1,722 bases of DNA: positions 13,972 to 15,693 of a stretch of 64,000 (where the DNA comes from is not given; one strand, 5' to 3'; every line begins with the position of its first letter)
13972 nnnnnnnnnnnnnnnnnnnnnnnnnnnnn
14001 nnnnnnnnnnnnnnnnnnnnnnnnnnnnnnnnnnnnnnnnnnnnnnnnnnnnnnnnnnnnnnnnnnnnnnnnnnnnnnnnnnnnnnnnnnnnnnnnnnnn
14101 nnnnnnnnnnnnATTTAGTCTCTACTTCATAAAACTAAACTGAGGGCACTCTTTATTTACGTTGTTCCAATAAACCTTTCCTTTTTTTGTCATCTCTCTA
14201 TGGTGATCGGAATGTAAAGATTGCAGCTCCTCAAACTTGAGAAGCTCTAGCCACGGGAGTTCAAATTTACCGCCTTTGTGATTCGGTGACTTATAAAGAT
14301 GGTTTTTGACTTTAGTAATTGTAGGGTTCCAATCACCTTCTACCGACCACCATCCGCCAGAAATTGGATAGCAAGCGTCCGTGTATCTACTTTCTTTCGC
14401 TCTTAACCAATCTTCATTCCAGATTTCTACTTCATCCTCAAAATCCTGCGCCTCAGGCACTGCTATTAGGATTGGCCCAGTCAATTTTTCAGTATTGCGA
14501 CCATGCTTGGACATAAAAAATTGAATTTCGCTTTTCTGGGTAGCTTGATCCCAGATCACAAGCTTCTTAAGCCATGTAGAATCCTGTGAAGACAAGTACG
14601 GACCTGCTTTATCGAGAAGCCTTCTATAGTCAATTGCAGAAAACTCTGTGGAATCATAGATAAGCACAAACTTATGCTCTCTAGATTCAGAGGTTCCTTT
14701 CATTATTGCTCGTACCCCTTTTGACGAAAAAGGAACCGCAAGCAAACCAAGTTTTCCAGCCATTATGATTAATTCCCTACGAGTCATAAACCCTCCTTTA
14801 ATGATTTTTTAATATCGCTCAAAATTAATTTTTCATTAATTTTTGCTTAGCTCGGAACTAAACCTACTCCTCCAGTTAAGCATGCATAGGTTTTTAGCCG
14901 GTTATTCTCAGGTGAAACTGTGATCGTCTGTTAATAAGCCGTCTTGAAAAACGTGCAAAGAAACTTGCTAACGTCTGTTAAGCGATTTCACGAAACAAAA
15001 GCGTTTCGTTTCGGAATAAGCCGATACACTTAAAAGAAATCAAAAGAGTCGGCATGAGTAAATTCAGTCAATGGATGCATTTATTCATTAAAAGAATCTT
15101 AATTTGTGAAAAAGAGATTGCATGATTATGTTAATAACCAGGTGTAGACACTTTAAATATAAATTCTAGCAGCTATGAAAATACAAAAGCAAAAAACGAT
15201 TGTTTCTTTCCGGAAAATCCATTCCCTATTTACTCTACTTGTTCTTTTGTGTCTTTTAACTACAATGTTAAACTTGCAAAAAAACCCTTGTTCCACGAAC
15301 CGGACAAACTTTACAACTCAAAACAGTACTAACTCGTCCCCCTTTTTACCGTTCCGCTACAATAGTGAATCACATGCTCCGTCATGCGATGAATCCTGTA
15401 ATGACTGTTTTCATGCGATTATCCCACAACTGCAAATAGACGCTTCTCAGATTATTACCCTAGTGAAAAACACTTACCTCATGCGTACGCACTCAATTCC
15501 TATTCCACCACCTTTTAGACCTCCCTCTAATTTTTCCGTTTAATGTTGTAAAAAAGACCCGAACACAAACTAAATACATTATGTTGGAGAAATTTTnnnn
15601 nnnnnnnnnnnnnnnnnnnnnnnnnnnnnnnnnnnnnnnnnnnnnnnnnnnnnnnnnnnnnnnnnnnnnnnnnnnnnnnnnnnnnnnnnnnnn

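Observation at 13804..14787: HigA-family antidote gene paired with a 221-aa Tat-signal protein instead of a RelE/HigB killer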

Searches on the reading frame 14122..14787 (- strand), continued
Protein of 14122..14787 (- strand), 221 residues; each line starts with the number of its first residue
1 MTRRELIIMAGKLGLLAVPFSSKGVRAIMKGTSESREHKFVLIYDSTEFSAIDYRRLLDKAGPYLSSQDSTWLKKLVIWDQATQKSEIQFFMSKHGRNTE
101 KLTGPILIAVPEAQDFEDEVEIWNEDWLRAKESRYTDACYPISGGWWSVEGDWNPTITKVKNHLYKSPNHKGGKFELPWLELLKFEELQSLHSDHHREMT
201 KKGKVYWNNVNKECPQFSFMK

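Call 33: list_cluster_members(proteins=[P0013, P0015, P0026, P0045, P0048, P0056, P0074, P0078, P0098, P0105])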
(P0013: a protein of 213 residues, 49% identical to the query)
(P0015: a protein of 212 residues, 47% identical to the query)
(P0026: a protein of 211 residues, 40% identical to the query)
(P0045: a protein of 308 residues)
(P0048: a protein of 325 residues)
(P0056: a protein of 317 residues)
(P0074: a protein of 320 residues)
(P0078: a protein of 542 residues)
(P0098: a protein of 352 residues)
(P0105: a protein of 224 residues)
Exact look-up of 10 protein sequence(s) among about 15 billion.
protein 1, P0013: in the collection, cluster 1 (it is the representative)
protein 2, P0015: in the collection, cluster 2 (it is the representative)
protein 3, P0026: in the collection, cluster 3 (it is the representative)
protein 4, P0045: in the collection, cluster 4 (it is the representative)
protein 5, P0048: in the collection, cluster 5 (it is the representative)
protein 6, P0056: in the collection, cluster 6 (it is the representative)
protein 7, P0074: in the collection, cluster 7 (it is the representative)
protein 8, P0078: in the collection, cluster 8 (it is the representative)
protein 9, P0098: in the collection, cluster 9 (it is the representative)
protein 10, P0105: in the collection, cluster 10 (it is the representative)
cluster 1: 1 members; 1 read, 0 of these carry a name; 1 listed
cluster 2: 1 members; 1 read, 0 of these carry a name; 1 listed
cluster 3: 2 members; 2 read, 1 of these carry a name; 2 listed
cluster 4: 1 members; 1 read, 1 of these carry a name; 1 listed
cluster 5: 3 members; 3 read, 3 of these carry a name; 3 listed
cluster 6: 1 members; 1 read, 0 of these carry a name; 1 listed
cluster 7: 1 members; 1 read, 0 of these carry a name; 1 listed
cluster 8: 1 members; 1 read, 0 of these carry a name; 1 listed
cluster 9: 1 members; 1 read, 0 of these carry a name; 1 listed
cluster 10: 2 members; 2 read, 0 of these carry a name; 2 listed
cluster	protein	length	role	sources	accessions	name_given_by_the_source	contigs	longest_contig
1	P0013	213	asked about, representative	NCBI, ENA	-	-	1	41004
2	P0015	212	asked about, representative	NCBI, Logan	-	-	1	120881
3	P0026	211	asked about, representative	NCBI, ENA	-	-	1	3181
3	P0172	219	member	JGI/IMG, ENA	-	hypothetical protein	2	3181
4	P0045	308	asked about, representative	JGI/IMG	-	hypothetical protein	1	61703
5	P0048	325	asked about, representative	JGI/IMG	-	thiol-disulfide isomerase/thioredoxin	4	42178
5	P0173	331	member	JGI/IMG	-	thiol-disulfide isomerase/thioredoxin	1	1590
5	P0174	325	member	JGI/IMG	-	thiol-disulfide isomerase/thioredoxin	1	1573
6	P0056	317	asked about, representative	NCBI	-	-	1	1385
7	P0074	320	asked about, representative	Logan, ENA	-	-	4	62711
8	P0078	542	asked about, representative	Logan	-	-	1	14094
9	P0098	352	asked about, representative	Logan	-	-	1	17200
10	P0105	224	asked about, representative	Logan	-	-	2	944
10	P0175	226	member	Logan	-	-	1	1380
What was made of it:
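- One is named thiol-disulfide isomerase by JGI (call 33).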

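Call 59: fold_search(model_id=the predicted structure, library=pdb)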
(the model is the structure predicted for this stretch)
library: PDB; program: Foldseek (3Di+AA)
matches with E <= 10: 393; with E <= 0.001: 0
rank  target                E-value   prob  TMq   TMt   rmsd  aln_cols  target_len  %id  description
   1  5jwo_B                2.3e-01  0.63  0.23  0.49   5.4        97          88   12  Crystal structure of foldswitch-stabilized KaiB in complex with the N-terminal CI domain of KaiC from Thermosynechococ (released 2017-03-29)
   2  6zmu_A                2.9e-01  0.33  0.20  0.35   5.0        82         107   10  Crystal structure of the germline-specific thioredoxin protein Deadhead (Thioredoxin-1) from Drospohila melanogaster,  (released 2020-10-21)
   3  8qma_N                3.5e-01  0.54  0.25  0.45   6.1       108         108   11  Structure of the plastid-encoded RNA polymerase complex (PEP) from Sinapis alba (released 2024-03-06)
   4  3d6i_A                3.5e-01  0.30  0.24  0.40   6.4       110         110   12  Structure of the Thioredoxin-like Domain of Yeast Glutaredoxin 3 (released 2008-09-02)
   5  4kun_A                4.0e-01  0.38  0.23  0.46   6.3       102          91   17  Crystal structure of Legionella pneumophila Lpp1115 / KaiB (released 2013-06-05)
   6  6owv                  4.9e-01  0.41  0.26  0.19   6.4       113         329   10  Crystal structure of a Human Cardiac Calsequestrin Filament (released 2020-07-01)
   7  1u6t                  4.9e-01  0.28  0.20  0.31   4.6        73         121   16  Crystal structure of the human SH3 binding glutamic-rich protein like (released 2005-08-09)
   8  9bxs_E                5.2e-01  0.23  0.22  0.43   6.8        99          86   13  Consensus full-complex model for pre-reduction condition of Bacillus subtilis ribonucleotide reductase complex (released 2025-03-19)
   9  3o6t_A                5.2e-01  0.20  0.22  0.38   6.9       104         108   13  Mycobacterium tuberculosis thioredoxin C C40S mutant in Complex with Quinol Inhibitor PMX464 (released 2010-11-10)
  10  1wry_MODEL_1_A        5.9e-01  0.15  0.22  0.34   9.0       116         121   16  Solution structure of the SH3 domain-binding glutamic acid-rich-like protein (released 2005-04-29)
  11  1x5e_MODEL_1_A        6.3e-01  0.51  0.25  0.39   3.8        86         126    7  The solution structure of the thioredoxin-like domain of human Thioredoxin-related transmembrane protein (released 2005-11-15)
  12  8ras_P                6.7e-01  0.20  0.23  0.39   8.1       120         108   13  Plastid-encoded RNA polymerase transcription elongation complex (released 2024-03-06)
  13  2f51_A                7.1e-01  0.18  0.23  0.38   7.1       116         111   13  Structure of Trichomonas vaginalis thioredoxin (released 2006-01-31)
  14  1oc8_A                7.1e-01  0.09  0.21  0.28  10.4       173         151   13  TRYPAREDOXIN II FROM C.FASCICULATA SOLVED BY MR (released 2003-04-02)
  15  3h79                  7.6e-01  0.38  0.27  0.46   4.9        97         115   18  Crystal structure of Trypanosoma cruzi thioredoxin-like hypothetical protein Q4DV70 (released 2009-05-12)
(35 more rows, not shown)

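Call 60: search_protein_families(library=padloc, proteins=[window:14122-14787:-], max_evalue=1)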
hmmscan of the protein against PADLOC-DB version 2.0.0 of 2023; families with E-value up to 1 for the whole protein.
window:14122-14787:- (221 aa): 0 families

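Call 61: search_protein_families(library=phrogs, proteins=[window:14122-14787:-], max_evalue=1)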
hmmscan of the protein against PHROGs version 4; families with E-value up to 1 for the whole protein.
window:14122-14787:- (221 aa): 0 families

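Call 67: search_solved_structures(query=A1, max_evalue=10)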
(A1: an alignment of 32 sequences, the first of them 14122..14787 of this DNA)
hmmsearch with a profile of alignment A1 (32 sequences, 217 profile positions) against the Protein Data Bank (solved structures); distinct sequences matched with E-value up to 10: 2.
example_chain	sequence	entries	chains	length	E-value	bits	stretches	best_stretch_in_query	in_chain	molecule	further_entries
3e10_A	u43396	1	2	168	1.3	12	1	48-138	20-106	Putative NADH Oxidase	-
2frh_A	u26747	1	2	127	2.2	11.3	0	31-69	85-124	Staphylococcal accessory regulator A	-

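Call 78: find_related_loci(query=A1, collection=metagenome_contigs, flank=5000)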
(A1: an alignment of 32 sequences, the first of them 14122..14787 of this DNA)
Query A1 (221 aa) in metagenome_contigs; peptide patterns used: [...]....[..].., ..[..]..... (x = any residue, [..] = any of these).
209 stretches matched a pattern; 7 encode a relative of the query (tblastn E <= 1e-3); 7 distinct loci.
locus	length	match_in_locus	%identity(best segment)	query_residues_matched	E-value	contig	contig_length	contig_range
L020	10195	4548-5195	50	1-214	2e-69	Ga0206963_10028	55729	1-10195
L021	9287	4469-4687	44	136-196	1e-11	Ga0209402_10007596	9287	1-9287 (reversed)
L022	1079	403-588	42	136-212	4e-11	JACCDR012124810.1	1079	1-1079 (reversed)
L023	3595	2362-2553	41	140-212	3e-10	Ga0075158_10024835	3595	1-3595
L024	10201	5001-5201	35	140-219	1e-7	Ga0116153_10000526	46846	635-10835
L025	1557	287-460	38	140-210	1e-6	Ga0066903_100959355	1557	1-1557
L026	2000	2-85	58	180-212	2e-5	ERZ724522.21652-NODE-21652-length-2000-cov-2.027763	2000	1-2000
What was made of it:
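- Tried and rejected: The metagenome scan added only one full-length locus that was already known, plus remote fragments (call 78).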

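Call 87: search_protein_families(library=ncbifam, proteins=[P0041, P0042, P0045, P0048, P0056, P0074, P0098, P0007, P0050, P0105], max_evalue=0.01)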
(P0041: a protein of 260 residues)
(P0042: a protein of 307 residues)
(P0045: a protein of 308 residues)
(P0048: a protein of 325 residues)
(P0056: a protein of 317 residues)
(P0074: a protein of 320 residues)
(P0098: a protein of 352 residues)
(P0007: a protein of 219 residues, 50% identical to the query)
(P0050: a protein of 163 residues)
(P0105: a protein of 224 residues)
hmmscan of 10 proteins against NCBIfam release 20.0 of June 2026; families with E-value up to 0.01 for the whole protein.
P0041 (260 aa): 0 families

P0042 (307 aa): 1 family
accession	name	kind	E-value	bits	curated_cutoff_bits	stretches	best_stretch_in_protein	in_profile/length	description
NF038329.2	gly_rich_SclB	equivalog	0.0037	16.3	325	1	250-285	136-296/442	LPXTG-anchored collagen-like adhesin Scl2/SclB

P0045 (308 aa): 0 families

P0048 (325 aa): 0 families

P0056 (317 aa): 0 families

P0074 (320 aa): 0 families

P0098 (352 aa): 0 families

P0007 (219 aa): 0 families

P0050 (163 aa): 0 families

P0105 (224 aa): 1 family
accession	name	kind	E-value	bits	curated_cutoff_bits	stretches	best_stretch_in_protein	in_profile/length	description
TIGR01068.1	thioredoxin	equivalog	0.00081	19.5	96.8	1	80-117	49-86/101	thioredoxin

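Call 88: find_related_loci(query=A1, collection=viral_contigs, flank=5000)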
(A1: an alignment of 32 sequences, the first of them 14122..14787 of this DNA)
Query A1 (221 aa) in viral_contigs; peptide patterns used: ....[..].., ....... (x = any residue, [..] = any of these).
27 stretches matched a pattern, but none encodes a relative of the query by tblastn (E <= 1e-3).
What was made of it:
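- There are no hits in viral contigs (call 88).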

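Call 94: search_protein_families(library=pfam, proteins=[L005:3058-4830:+, L005:4596-5906:+, L005:6649-7455:-, L006:3940-5193:-, L006:5276-5737:-, L006:6624-9743:-, L007:1235-3619:+, L008:3714-5768:+, L008:6709-7077:-, L008:7082-8368:-], max_evalue=0.0001)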
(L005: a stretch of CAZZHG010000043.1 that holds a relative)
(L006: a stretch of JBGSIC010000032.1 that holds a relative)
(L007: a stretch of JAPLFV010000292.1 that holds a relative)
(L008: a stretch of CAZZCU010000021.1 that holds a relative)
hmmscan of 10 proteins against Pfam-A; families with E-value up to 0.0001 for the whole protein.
L005:3058-4830:+ (590 aa): 6 families
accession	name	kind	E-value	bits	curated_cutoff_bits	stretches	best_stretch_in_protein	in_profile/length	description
PF02518.31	HATPase_c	-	1.8e-24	86.7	26.4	1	485-588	2-108/111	Histidine kinase-, DNA gyrase B-, and HSP90-like ATPase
PF00512.31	HisKA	-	1.3e-17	64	26.9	1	376-440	2-64/66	His Kinase A (phospho-acceptor) domain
PF25323.1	6TM_PilS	-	4.7e-07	30.1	27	1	29-158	11-143/189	PilS-like transmembrane domain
PF13188.13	PAS_8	-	1.2e-06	28.7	21.8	1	207-264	1-55/65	PAS domain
PF00989.32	PAS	-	6.6e-06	26.5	22.6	1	207-258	1-52/113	PAS fold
PF08448.16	PAS_4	-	8.4e-05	23.2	23.1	0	214-311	2-98/110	PAS fold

L005:4596-5906:+ (436 aa): 0 families

L005:6649-7455:- (268 aa): 0 families

L006:3940-5193:- (417 aa): 3 families
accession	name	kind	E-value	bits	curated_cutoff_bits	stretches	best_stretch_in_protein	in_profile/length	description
PF25487.1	ETR1_N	-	2.4e-39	133.9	27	1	64-159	2-97/97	Ethylene receptor 1-like, N-terminal domain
PF02518.31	HATPase_c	-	2.8e-28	99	26.4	1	308-416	3-108/111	Histidine kinase-, DNA gyrase B-, and HSP90-like ATPase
PF00512.31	HisKA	-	3.5e-12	46.6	26.9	1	197-262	3-65/66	His Kinase A (phospho-acceptor) domain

L006:5276-5737:- (153 aa): 0 families

L006:6624-9743:- (1039 aa): 4 families
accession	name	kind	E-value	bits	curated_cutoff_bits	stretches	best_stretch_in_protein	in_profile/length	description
PF00133.28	tRNA-synt_1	-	4.2e-149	497.2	22.7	1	17-629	2-413/414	tRNA synthetases class I (I, L, M and V)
PF19302.4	DUF5915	-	2.8e-50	171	27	1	847-1038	1-194/195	Domain of unknown function (DUF5915)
PF08264.19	Anticodon_1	-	1.3e-35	122.8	25.1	1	681-829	1-146/148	Anticodon-binding domain of tRNA ligase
PF09334.17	tRNA-synt_1g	-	2.3e-16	60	20.1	1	575-644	312-379/391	tRNA synthetases class I (M)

L007:1235-3619:+ (794 aa): 0 families

L008:3714-5768:+ (684 aa): 4 families
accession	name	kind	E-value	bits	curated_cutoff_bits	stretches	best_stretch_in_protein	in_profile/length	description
PF09334.17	tRNA-synt_1g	-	1.4e-144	482.1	20.1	1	108-507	1-391/391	tRNA synthetases class I (M)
PF00133.28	tRNA-synt_1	-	1.8e-14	53.8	22.7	1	106-167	23-83/414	tRNA synthetases class I (I, L, M and V)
PF19303.5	Anticodon_3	-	1e-13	51.9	23.5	1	518-629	1-112/152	Anticodon binding domain of methionyl tRNA ligase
PF01406.26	tRNA-synt_1e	-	2.7e-07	30.7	27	0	434-472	244-282/301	tRNA synthetases class I (C) catalytic domain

L008:6709-7077:- (122 aa): 0 families

L008:7082-8368:- (428 aa): 2 families
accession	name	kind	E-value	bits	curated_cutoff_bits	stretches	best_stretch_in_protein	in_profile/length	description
PF01743.26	PolyA_pol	-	9.2e-32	110.5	23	1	34-156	2-126/126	Poly A polymerase head domain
PF12627.12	PolyA_pol_RNAbd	-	8.9e-07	29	22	1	184-240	2-58/64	Probable RNA and SrmB- binding site of polymerase A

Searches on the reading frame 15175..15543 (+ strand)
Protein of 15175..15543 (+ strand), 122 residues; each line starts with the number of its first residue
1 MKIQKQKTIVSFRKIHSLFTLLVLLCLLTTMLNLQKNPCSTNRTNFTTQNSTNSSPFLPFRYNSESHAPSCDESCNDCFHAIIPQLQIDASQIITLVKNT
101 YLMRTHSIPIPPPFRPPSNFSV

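Call 3: search_protein_families(library=pfam, proteins=[window:15175-15543:+], max_evalue=1)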
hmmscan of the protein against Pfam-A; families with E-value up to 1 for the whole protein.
window:15175-15543:+ (122 aa): 1 family
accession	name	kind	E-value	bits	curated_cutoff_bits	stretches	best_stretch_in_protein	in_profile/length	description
PF05966.18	Chordopox_A33R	-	0.044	13.5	22.5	1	3-56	35-87/186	Chordopoxvirus A33R protein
